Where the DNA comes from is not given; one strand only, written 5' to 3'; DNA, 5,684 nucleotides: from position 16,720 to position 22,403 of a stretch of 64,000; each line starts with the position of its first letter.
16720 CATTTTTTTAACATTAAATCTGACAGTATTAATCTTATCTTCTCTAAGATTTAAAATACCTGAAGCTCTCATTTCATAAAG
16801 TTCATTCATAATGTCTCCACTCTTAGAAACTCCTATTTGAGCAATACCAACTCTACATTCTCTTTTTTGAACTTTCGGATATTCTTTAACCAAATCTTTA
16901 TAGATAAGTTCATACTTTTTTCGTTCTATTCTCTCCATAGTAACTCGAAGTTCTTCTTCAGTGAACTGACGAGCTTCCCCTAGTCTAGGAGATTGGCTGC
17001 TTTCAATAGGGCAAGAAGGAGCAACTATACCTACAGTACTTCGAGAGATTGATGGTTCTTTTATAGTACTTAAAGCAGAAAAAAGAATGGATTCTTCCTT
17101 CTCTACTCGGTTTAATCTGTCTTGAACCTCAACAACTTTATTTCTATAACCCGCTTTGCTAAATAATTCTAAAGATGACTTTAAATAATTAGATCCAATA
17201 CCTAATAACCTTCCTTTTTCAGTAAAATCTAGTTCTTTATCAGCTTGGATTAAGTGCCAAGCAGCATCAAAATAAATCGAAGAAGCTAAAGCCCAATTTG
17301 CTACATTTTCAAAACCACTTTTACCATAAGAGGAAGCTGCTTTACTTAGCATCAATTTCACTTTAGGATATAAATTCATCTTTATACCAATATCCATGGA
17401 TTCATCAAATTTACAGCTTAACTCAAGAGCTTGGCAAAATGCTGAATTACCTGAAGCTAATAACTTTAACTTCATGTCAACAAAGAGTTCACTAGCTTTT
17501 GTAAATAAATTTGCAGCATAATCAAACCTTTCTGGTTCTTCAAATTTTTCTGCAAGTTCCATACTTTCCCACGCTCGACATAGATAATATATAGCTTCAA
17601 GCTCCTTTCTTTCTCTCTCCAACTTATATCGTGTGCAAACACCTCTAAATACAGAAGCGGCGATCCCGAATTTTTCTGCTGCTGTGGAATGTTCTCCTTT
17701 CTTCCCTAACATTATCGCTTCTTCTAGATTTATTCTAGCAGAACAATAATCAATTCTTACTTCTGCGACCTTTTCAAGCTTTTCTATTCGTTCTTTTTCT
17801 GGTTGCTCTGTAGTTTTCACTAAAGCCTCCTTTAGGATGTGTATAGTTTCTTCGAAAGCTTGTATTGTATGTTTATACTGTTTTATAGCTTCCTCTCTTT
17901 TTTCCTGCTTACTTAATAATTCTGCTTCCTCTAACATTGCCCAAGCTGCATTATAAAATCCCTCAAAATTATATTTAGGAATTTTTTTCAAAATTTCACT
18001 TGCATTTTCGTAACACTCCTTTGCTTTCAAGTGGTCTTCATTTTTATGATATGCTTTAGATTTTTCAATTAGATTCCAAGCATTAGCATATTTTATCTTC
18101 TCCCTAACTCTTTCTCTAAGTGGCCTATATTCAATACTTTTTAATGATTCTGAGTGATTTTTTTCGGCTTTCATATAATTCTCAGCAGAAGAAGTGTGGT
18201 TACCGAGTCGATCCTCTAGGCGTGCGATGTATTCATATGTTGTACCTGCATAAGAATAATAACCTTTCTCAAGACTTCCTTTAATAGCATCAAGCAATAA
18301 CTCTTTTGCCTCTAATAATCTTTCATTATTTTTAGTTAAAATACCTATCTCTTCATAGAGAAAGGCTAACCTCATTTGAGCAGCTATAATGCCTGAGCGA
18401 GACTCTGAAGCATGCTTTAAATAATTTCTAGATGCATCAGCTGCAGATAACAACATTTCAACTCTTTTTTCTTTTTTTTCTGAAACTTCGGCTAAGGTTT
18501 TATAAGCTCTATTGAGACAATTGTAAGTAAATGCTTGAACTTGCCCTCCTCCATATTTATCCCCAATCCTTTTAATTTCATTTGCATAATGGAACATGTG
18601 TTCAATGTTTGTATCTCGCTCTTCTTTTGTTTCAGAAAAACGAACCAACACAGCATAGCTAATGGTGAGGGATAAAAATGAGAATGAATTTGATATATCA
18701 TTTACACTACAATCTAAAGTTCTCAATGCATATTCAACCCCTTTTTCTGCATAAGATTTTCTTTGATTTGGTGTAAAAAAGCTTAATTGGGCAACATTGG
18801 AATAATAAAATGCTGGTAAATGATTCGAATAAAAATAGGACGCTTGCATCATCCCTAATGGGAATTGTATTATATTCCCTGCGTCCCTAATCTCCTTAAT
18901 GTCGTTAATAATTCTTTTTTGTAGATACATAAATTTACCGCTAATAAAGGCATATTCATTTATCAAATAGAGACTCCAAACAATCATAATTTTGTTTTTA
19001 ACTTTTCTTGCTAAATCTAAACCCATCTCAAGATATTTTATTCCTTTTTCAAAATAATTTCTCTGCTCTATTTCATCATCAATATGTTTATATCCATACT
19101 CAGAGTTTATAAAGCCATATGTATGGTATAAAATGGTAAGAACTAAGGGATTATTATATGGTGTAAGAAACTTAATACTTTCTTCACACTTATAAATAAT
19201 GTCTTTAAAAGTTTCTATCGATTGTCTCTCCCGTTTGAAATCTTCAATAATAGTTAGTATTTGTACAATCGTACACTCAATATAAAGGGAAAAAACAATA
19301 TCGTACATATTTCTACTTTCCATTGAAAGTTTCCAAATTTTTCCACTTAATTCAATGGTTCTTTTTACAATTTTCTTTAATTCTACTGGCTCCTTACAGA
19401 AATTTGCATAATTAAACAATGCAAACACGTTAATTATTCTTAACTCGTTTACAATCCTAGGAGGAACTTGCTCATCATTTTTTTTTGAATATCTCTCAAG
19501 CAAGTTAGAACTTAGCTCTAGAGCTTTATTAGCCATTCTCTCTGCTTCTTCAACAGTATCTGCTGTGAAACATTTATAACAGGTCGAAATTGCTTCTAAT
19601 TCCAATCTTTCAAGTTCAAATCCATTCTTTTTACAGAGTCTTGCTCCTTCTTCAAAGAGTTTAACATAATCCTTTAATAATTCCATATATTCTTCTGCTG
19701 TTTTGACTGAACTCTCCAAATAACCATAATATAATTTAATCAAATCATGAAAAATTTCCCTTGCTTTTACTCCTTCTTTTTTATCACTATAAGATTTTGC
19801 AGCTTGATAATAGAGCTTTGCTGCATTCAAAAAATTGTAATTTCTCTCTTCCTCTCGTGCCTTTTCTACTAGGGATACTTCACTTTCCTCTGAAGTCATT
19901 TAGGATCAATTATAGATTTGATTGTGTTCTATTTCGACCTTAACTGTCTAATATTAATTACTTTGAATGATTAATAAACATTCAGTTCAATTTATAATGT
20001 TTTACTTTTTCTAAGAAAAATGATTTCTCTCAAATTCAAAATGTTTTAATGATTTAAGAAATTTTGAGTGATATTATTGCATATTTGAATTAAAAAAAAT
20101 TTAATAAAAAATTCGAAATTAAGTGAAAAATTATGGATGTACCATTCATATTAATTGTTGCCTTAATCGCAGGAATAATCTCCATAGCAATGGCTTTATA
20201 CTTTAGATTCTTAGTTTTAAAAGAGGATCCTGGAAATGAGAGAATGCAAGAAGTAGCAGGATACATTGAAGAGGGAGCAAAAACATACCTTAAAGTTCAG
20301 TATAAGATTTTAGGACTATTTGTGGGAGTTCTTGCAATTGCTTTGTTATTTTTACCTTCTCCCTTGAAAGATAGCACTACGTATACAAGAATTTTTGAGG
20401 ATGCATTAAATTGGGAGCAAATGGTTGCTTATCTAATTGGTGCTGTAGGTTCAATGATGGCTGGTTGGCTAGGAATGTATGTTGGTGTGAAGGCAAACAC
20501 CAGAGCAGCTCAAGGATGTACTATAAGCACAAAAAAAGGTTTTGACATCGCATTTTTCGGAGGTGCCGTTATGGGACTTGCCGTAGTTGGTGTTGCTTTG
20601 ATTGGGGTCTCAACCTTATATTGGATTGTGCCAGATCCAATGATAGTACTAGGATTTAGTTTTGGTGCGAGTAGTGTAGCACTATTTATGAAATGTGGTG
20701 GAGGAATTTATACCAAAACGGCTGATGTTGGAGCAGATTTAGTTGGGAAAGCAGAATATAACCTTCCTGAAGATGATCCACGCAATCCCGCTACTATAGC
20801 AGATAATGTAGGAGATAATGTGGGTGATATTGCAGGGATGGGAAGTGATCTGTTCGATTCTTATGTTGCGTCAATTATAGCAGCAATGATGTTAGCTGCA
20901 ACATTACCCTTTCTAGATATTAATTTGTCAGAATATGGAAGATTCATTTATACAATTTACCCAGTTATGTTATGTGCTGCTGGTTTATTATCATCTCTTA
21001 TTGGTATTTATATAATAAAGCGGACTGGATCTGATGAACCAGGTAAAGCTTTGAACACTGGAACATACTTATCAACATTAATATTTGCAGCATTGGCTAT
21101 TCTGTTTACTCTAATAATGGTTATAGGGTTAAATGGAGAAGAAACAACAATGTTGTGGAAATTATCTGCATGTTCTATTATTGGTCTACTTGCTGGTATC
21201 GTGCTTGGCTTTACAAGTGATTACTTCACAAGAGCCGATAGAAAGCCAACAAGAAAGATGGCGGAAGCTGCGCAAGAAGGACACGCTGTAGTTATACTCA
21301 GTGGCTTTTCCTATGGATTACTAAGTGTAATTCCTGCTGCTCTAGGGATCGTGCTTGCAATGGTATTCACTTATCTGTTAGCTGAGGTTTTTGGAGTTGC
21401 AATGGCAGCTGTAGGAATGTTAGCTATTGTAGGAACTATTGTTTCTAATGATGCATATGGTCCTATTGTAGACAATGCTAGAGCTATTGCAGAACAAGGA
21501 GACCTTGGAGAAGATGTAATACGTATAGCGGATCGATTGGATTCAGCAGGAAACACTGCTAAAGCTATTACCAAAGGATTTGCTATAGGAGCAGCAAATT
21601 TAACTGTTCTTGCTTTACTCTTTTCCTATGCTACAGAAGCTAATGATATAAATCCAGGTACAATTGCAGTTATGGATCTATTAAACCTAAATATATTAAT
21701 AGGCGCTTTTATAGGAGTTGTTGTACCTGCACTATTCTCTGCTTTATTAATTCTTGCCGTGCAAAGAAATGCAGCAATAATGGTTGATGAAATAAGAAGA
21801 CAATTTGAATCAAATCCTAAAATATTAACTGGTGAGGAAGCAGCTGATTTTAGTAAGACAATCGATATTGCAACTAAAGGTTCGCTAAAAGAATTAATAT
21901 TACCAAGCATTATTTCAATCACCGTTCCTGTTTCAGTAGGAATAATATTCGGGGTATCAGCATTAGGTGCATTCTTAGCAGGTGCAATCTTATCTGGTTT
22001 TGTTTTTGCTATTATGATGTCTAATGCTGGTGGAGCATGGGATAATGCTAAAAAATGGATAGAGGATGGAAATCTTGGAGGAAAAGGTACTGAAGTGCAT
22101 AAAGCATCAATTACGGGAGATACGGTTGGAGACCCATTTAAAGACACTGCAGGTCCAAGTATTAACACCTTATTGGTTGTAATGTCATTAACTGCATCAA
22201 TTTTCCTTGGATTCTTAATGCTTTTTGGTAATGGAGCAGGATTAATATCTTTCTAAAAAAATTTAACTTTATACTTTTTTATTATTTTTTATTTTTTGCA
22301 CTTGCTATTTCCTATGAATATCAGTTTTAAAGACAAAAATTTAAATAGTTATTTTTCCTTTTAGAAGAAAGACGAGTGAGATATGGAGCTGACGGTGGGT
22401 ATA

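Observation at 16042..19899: Giant TPR-like repeat protein ending in a nitrilase-superfamily (CN hydrolase) domain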

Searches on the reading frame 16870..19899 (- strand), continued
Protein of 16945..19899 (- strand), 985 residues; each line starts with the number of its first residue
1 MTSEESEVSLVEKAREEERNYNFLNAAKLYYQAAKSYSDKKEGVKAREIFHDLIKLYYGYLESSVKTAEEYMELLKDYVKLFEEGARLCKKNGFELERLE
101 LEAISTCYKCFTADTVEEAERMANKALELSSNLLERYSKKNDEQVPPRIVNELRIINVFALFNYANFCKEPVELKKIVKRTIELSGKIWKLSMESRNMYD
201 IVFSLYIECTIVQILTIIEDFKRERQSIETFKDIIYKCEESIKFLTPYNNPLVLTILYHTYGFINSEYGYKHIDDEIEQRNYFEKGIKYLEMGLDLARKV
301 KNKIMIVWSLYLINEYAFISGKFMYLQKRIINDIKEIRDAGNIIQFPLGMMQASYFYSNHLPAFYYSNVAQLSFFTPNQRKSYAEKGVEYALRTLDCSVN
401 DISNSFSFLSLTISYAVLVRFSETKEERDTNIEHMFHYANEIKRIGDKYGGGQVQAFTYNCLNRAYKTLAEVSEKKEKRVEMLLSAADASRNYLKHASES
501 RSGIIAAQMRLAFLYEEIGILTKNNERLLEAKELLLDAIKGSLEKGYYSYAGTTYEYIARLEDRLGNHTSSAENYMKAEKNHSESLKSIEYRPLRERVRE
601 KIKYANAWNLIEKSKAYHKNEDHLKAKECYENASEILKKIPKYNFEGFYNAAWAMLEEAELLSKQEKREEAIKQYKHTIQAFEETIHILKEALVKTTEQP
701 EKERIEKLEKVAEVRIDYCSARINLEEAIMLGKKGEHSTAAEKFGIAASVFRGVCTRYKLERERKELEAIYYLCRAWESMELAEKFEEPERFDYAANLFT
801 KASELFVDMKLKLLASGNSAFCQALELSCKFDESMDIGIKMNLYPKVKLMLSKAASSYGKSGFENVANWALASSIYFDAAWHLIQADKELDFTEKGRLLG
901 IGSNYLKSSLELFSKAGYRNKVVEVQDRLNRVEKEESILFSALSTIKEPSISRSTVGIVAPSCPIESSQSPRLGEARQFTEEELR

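Call 81: search_protein_representatives(protein=window:16945-19899:-)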
Query: 985 residues. Proteins with E-value up to 0.001 (for the whole library): 459; up to 1e-10: 374; up to 1e-30: 260. The best 150 are listed.
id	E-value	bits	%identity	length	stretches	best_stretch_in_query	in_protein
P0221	0.0e+00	1120.9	57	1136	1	2-985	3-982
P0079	6.7e-283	957.5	67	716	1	2-721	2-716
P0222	5.0e-250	848.8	46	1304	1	5-984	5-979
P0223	1.3e-232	791.1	46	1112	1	6-985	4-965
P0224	1.6e-230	784.2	44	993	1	3-980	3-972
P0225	7.5e-224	762.2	43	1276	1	9-984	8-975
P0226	5.6e-221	752.6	47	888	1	2-892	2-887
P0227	5.9e-218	742.6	42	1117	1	4-982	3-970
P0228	3.3e-217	740.2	42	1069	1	5-983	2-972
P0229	1.6e-216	737.9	42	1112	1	9-982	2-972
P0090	1.0e-215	735.3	47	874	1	2-860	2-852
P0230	2.0e-201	687.9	58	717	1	427-982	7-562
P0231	3.9e-200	683.7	40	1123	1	11-981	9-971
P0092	6.9e-195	666.3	40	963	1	6-973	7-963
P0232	4.2e-188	643.9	41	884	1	9-887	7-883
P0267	9.1e-61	222.5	29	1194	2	385-963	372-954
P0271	7.8e-59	216.1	28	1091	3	560-966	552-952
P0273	9.9e-58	212.5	32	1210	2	454-963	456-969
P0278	4.5e-56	207.0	29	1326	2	510-964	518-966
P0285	3.1e-53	197.6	32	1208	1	545-972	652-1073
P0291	6.8e-52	193.2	28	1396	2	514-964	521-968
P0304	6.0e-50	186.7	31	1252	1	514-966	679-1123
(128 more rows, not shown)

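Call 84: search_protein_families(library=pfam, proteins=[P0271, P0267, P0278, P0291, P0273, P0304, P0285], max_evalue=0.001)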
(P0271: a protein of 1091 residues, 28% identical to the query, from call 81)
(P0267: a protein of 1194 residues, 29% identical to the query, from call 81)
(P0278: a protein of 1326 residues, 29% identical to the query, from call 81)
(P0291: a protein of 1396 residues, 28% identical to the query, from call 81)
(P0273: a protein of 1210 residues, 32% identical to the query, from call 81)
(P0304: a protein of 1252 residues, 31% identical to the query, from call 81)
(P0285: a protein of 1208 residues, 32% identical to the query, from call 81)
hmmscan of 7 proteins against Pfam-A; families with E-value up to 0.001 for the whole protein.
P0271 (1091 aa): 1 family
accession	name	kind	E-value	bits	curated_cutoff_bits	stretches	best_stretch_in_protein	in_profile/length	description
PF14938.12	SNAP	-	0.00043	20.3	25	0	515-575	126-186/282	Soluble NSF attachment protein, SNAP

P0267 (1194 aa): 1 family
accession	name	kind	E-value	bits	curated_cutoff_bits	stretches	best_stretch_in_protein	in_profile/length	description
PF13424.12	TPR_12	-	4.8e-12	46.3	30.1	0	522-578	16-74/77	Tetratricopeptide repeat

P0278 (1326 aa): 1 family
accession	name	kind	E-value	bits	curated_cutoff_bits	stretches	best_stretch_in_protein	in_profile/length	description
PF06745.19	ATPase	-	3.2e-08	33.7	26.6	1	1106-1310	2-209/231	KaiC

P0291 (1396 aa): 1 family
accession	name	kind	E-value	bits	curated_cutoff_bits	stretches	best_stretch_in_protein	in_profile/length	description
PF00795.27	CN_hydrolase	-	3e-06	27.2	23.2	1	1161-1375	10-249/256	Carbon-nitrogen hydrolase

P0273 (1210 aa): 1 family
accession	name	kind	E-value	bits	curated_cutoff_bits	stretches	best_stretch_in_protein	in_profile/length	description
PF13424.12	TPR_12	-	1.8e-05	25.3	30.1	0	544-595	23-76/77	Tetratricopeptide repeat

P0304 (1252 aa): 0 families

P0285 (1208 aa): 1 family
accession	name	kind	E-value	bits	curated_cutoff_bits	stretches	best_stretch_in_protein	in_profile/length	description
PF14938.12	SNAP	-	0.00071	19.6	25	1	630-693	125-189/282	Soluble NSF attachment protein, SNAP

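Call 85: find_homologous_proteins(query=P0291, max_evalue=1e-10)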
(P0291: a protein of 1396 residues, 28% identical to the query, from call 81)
Query P0291 (1396 aa): 245 proteins with E <= 1e-10 among 8000 candidates; the best 120 are listed.
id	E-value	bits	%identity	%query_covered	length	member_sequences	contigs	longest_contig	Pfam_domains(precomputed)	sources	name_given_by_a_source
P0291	0.0e+0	3113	100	100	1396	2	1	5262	PF00795.28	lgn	-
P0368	0.0e+0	2367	75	100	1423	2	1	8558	PF00795.28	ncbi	-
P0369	0.0e+0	2299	73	100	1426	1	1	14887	PF00795.28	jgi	jgi:predicted amidohydrolase/tetratricopeptide (TPR) repeat protein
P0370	0.0e+0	2164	69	100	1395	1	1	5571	PF00795.28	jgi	jgi:predicted amidohydrolase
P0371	0.0e+0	2113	67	100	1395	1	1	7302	-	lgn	-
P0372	0.0e+0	2084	67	99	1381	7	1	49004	PF13424.13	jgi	jgi:predicted amidohydrolase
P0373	0.0e+0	2076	66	100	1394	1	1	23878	PF00795.28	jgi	jgi:predicted amidohydrolase/tetratricopeptide (TPR) repeat protein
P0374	0.0e+0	2027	65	100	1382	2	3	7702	-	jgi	jgi:predicted amidohydrolase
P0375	0.0e+0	2024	65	99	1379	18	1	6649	-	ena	-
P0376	0.0e+0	1910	62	100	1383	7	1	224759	PF00795.28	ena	-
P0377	0.0e+0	1908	61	100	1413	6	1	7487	-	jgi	-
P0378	0.0e+0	1902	61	100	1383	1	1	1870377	PF00795.28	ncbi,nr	ncbi:MAG: hypothetical protein JSV51_10025 [Candidatus Bathyarchaeota archaeon]|nr:MAG: hypothetical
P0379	0.0e+0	1896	61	98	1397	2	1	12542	PF00795.28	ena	-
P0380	0.0e+0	1764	63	88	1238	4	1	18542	PF00795.28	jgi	jgi:predicted amidohydrolase/tetratricopeptide (TPR) repeat protein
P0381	0.0e+0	1691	56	100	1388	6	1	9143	PF13424.13,PF00795.28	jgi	-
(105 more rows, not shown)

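Call 89: find_related_loci(query=A2, collection=viral_contigs, flank=8000)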
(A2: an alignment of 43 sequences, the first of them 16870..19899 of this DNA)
Query A2 (1010 aa) in viral_contigs; peptide patterns used: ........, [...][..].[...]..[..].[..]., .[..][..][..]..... (x = any residue, [..] = any of these).
8 stretches matched a pattern, but none encodes a relative of the query by tblastn (E <= 1e-3).

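Call 93: find_encoding_contigs(protein=P0378, flank=10000, max_places=1)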
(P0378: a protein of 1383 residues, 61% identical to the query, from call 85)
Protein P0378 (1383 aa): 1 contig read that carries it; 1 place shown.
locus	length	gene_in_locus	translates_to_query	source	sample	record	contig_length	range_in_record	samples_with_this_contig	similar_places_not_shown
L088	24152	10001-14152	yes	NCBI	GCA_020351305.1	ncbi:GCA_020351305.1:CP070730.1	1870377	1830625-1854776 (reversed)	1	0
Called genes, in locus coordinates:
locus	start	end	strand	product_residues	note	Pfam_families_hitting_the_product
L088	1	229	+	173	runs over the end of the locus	PF13302:Acetyltransf_3, PF00583:Acetyltransf_1, PF13523:Acetyltransf_8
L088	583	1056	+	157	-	-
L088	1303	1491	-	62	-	-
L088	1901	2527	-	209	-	PF01876:RNase_P_p30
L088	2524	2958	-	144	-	PF01877:RNA_binding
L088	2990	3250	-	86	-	PF01294:Ribosomal_L13e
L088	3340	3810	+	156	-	PF01862:PvlArgDC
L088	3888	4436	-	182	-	PF00827:Ribosomal_L15e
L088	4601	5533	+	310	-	PF00890:FAD_binding_2 (faint), PF01134:GIDA (faint), PF01266:DAO (faint), PF01946:Thi4 (weak), PF07992:Pyr_redox_2, PF13738:Pyr_redox_3, PF00743:FMO-like (weak), PF00070:Pyr_redox, +4 more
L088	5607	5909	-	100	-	PF02915:Rubrerythrin (weak)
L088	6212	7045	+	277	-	PF00175:NAD_binding_1, PF10418:DHODB_Fe-S_bind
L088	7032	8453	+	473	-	PF14691:Fer4_20, PF01262:AlaDh_PNT_C (faint), PF01946:Thi4 (weak), PF01266:DAO (weak), PF03486:HI0933_like (weak), PF07992:Pyr_redox_2, PF13450:NAD_binding_8, PF00070:Pyr_redox (weak), +5 more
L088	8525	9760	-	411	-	PF02441:Flavoprotein, PF04127:DFP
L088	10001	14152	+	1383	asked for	PF00795:CN_hydrolase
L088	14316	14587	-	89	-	-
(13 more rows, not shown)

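Call 94: find_encoding_contigs(protein=P0376, flank=10000, max_places=1)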
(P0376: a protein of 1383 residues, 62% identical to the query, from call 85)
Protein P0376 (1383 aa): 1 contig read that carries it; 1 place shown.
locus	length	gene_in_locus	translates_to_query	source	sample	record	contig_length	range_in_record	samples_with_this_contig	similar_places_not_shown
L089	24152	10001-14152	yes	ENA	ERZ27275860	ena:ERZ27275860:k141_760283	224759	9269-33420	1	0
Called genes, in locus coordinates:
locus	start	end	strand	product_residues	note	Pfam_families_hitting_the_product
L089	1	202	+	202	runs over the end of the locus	PF01895:PhoU, PF02080:TrkA_C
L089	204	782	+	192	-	PF01895:PhoU, PF02080:TrkA_C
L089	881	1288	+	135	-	-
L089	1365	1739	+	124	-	-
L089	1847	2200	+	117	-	-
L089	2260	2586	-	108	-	PF08510:PIG-P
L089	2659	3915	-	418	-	PF05221:AdoHcyase, PF02826:2-Hacid_dh_C, PF00670:AdoHcyase_NAD, PF07991:KARI_N (weak)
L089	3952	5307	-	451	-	PF01979:Amidohydro_1, PF07969:Amidohydro_3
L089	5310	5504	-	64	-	-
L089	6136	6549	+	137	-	PF01986:DUF123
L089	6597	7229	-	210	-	PF00149:Metallophos, PF12850:Metallophos_2 (weak)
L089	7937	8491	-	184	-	-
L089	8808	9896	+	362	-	PF06745:ATPase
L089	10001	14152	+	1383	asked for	PF00795:CN_hydrolase (weak)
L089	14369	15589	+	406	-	PF02441:Flavoprotein, PF04127:DFP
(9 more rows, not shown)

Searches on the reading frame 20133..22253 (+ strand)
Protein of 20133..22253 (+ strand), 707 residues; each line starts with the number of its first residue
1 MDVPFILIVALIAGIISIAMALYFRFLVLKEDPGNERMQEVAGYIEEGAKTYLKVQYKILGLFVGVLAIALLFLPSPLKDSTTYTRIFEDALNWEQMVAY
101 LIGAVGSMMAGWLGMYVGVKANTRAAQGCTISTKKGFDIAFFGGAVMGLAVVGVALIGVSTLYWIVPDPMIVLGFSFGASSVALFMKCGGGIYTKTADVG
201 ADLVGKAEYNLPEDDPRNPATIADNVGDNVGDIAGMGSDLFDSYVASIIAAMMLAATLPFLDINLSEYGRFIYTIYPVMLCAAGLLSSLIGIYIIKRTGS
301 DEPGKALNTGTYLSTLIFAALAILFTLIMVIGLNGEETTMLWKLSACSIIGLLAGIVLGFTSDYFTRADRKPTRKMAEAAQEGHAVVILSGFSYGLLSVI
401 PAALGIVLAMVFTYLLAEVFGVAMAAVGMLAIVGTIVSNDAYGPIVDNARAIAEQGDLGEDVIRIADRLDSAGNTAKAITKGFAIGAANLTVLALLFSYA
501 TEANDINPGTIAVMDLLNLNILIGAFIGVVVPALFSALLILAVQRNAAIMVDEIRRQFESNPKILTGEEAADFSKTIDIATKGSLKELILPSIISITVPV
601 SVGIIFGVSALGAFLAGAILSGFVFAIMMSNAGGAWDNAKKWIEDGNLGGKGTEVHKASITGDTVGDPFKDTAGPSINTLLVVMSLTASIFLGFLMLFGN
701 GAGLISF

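Call 10: search_protein_families(library=pfam, proteins=[window:20133-22253:+], max_evalue=0.001)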
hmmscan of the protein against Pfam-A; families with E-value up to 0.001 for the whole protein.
window:20133-22253:+ (707 aa): 1 family
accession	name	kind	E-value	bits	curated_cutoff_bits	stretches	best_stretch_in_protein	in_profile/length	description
PF03030.21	H_PPase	-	2e-228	760.6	29.7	1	15-690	1-644/645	Inorganic H+ pyrophosphatase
